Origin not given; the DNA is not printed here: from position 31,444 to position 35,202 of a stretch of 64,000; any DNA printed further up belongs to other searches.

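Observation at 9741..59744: Candidate undescribed surface-display system: seven giant secreted enzymes/adhesins share one ~300-aa C-terminal module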

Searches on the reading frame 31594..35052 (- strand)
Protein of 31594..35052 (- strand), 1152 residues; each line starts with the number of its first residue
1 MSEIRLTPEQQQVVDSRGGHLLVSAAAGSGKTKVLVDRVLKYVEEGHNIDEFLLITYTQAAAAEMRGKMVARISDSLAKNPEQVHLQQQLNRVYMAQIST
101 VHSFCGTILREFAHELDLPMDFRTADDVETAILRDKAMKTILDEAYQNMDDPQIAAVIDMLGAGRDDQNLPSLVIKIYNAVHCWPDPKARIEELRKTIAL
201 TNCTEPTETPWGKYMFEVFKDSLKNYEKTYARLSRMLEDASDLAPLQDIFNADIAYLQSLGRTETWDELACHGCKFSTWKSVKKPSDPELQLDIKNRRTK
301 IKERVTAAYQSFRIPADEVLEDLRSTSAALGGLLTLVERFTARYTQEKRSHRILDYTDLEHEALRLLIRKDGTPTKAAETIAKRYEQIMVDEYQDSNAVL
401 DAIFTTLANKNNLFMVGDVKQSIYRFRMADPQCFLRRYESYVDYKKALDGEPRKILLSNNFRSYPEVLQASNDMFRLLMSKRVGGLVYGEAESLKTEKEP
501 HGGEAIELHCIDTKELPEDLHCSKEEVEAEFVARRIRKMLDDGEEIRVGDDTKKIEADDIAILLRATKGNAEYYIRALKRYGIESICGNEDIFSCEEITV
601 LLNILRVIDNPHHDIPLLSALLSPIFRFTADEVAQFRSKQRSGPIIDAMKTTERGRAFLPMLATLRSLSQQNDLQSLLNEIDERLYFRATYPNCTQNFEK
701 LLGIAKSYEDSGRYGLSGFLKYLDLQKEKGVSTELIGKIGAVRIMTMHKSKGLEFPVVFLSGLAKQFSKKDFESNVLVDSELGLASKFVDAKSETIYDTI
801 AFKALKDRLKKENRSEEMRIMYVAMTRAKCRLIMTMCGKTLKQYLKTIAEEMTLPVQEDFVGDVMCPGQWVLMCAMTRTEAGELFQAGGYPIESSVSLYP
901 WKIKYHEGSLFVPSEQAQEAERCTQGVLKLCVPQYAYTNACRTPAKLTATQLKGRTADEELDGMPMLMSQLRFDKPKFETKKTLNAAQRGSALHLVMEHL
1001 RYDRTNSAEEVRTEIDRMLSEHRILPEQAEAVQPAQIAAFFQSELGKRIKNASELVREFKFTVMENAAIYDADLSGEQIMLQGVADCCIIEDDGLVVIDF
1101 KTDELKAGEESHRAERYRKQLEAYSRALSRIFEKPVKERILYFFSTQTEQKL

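Call 18: search_protein_families(library=pfam, proteins=[window:31594-35052:-], max_evalue=0.001)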
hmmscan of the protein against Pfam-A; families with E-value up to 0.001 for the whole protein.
window:31594-35052:- (1152 aa): 6 families
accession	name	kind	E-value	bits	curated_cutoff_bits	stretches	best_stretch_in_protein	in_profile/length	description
PF00580.27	UvrD-helicase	-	4.8e-55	187.6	23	1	6-440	1-269/271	UvrD/REP helicase N-terminal domain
PF13361.12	UvrD_C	-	1.3e-32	114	25.6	1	455-837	1-348/350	UvrD-like helicase C-terminal domain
PF13245.12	AAA_19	-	3.9e-17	63.1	25.1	2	16-159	9-112/134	AAA domain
PF12705.13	PDDEXK_1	-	3.1e-11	44.1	22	1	981-1145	29-189/247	PD-(D/E)XK nuclease superfamily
PF13538.12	UvrD_C_2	-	5.7e-08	32.9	27.4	1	742-760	2-20/52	UvrD-like helicase C-terminal domain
PF01443.25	Viral_helicase1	-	5.7e-06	26.7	21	0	383-429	58-104/228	Viral superfamily 1 RNA helicase core domain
